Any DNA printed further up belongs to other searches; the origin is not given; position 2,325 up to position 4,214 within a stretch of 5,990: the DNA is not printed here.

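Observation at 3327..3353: Replication protein has Arg in place of the invariant Walker A lysine (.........)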

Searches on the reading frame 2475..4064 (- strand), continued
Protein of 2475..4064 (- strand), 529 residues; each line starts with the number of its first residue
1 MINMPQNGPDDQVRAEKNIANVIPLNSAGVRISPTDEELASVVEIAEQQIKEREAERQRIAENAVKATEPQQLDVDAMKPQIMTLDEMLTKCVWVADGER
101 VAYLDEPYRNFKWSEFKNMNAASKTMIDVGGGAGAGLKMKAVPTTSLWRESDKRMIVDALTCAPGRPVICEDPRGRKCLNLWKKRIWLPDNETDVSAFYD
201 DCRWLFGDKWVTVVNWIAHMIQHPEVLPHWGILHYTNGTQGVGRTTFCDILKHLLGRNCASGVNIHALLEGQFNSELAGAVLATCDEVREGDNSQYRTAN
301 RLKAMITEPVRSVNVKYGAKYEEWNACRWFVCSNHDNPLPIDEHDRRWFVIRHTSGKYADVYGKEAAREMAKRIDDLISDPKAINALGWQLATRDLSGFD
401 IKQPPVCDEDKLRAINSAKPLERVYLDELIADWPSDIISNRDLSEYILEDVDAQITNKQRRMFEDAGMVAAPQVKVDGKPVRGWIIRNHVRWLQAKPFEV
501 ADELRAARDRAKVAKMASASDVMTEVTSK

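Call 61: search_protein_families(library=pfam, proteins=[L008:668-1654:+, L008:2900-4231:+, L008:4289-4759:+, L008:4967-5524:+, L008:5371-7356:+, L008:7421-7894:+, L008:7927-8331:+, L008:8547-9995:-, L008:11927-12847:-, L008:2058-2672:-], max_evalue=0.001)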
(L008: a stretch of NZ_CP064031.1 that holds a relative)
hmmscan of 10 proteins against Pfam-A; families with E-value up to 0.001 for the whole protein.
L008:668-1654:+ (328 aa): 0 families

L008:2900-4231:+ (443 aa): 3 families
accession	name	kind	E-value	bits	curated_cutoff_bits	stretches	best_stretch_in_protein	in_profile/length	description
PF13356.12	Arm-DNA-bind_3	-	9e-27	93.5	27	1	32-117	1-83/83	Arm DNA-binding domain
PF22022.2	Phage_int_M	-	7.8e-23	81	27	1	129-223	1-95/96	Phage integrase central domain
PF00589.27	Phage_integrase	-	1.3e-14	54.8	27.1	1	238-410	4-169/172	Phage integrase family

L008:4289-4759:+ (156 aa): 0 families

L008:4967-5524:+ (185 aa): 0 families

L008:5371-7356:+ (661 aa): 2 families
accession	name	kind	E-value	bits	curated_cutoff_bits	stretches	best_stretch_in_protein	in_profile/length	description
PF19263.5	DUF5906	-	6.8e-14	52.9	27.6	1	371-481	5-114/114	Family of unknown function (DUF5906)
PF13362.12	Toprim_3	-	1e-11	45.5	27.2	1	96-177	4-94/95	Toprim domain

L008:7421-7894:+ (157 aa): 0 families

L008:7927-8331:+ (134 aa): 0 families

L008:8547-9995:- (482 aa): 0 families

L008:11927-12847:- (306 aa): 0 families

L008:2058-2672:- (204 aa): 0 families

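Call 63: search_protein_families(library=pfam, alignment_id=A4, max_evalue=0.001)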
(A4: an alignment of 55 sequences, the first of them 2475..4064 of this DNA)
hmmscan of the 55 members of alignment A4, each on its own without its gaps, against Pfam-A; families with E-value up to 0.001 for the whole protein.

A. member 1, window:2475-4064:- (529 aa): 2 families
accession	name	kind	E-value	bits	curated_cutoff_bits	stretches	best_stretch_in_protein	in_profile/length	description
PF19263.5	DUF5906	-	9.3e-22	78.3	27.6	1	238-347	3-114/114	Family of unknown function (DUF5906)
PF05272.17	VapE-like_dom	-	0.00036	20.5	25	1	237-358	57-172/217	Virulence-associated protein E-like domain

B. families by the number of members that match (of 55 scanned): 11 families
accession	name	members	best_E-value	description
PF19263.5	DUF5906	55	9.3e-22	Family of unknown function (DUF5906)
PF09250.16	Prim-Pol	9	8.4e-44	Bifunctional DNA primase/polymerase, N-terminal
PF08707.16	PriCT_2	8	3.4e-22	Primase C terminal 2 (PriCT-2)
PF13362.12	Toprim_3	5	3e-12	Toprim domain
PF22763.1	NrS1-1_pol-like_HBD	3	1.5e-17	NrS-1 polymerase HBD domain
PF05272.17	VapE-like_dom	3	0.00036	Virulence-associated protein E-like domain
PF08708.16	PriCT_1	2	5e-14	Primase C terminal 1 (PriCT-1)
PF16793.10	RepB_primase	2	0.00017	RepB DNA-primase N-terminal domain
PF22548.2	AEP-TOTE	1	1.2e-12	TOTE conflict system, Archaeo-Eukaryotic Primase domain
PF08273.17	Zn_Ribbon_Prim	1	3.3e-11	Zinc-binding domain of primase-helicase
PF13662.12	Toprim_4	1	0.00088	Toprim domain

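Call 69: find_homologous_proteins(query=A4, max_evalue=1e-10)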
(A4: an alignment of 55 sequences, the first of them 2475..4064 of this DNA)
Query A4 (55 sequences) (529 aa, profile of the alignment): 24 proteins with E <= 1e-10 among 8000 candidates.
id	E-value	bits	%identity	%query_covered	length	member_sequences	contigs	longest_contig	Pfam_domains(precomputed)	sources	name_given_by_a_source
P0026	3.8e-160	553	32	76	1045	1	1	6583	PF19263.6,PF09250.17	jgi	jgi:hypothetical protein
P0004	3.4e-158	546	88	99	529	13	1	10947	PF19263.6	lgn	-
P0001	8.6e-157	542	91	100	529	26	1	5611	PF19263.6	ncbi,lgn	ncbi:TPA: primase-helicase family protein [Escherichia coli]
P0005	1.2e-156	541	85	99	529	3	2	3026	PF19263.6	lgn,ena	-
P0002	1.2e-156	541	89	99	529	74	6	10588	PF19263.6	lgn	-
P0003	1.7e-156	541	88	99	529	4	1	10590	PF19263.6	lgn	-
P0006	5.7e-154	532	83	99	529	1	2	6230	PF19263.6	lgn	-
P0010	2.0e-153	530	74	100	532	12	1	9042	PF19263.6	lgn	-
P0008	7.6e-153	528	80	100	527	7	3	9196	PF19263.6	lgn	-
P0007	3.9e-152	526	83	100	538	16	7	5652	PF19263.6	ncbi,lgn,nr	ncbi:TPA: hypothetical protein OR113_004309 [Escherichia coli]|nr:hypothetical protein [Escherichia 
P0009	6.0e-151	522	80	100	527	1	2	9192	PF19263.6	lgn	-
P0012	4.3e-149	516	74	93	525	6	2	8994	PF19263.6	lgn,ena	-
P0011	2.7e-148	513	74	100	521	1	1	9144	PF19263.6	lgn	-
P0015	5.9e-133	463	29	99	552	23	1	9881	PF19263.6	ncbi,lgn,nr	ncbi:hypothetical protein BZZ52_005129 [Escherichia coli]|nr:hypothetical protein [Escherichia coli]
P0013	1.1e-132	462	35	100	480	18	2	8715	PF19263.6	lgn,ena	-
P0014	3.0e-127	444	38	85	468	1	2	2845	PF19263.6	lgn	-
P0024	1.4e-24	105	25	58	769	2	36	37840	PF19263.6,PF08707.17,PF09250.17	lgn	-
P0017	6.5e-21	93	29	53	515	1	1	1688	PF19263.6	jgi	jgi:hypothetical protein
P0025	3.7e-20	90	25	57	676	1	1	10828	PF19263.6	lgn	-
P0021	3.6e-19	87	27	58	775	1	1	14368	PF19263.6,PF09250.17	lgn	-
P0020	2.3e-16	78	26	41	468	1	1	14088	PF19263.6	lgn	-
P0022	7.6e-11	59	32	36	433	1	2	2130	PF19263.6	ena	-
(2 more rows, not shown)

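Call 82: list_cluster_members(proteins=[window:2475-4064:-])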
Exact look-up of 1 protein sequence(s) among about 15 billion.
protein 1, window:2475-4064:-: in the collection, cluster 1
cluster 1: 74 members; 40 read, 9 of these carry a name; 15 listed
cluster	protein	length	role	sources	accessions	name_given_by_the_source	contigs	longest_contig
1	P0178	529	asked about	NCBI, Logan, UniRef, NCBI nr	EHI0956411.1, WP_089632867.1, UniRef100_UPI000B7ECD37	primase-helicase family protein [Escherichia coli] | primase-helicase family protein n=1 Tax=Escherichia coli TaxID=562 RepID=UPI000B7ECD37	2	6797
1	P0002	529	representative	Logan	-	-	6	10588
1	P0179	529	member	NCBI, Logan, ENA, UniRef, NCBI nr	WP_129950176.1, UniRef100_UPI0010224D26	DUF5906 domain-containing protein [Escherichia coli] | DUF5906 domain-containing protein n=1 Tax=Escherichia coli TaxID=562 RepID=UPI0010224D26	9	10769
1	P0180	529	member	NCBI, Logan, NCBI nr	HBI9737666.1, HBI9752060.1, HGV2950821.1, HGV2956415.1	TPA: primase-helicase family protein [Escherichia coli] | hypothetical protein [Escherichia coli]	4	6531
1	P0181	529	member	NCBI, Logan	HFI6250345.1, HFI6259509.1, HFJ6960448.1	TPA: primase-helicase family protein [Escherichia coli]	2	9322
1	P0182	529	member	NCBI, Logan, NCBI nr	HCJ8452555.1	TPA: hypothetical protein NV711_004499 [Escherichia coli] | hypothetical protein [Escherichia coli]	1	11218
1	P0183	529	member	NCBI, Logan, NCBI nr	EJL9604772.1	hypothetical protein NNC10_004500 [Escherichia coli] | hypothetical protein [Escherichia coli]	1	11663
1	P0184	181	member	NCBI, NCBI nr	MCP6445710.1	hypothetical protein NL461_25460, partial [Klebsiella pneumoniae] | hypothetical protein [Klebsiella pneumoniae]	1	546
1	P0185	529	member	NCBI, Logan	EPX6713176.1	primase-helicase family protein [Escherichia coli]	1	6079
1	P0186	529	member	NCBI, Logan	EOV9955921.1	primase-helicase family protein [Escherichia coli]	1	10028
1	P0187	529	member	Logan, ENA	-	-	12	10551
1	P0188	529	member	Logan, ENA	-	-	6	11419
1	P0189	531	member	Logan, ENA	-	-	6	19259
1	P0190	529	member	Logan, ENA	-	-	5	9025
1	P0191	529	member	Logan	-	-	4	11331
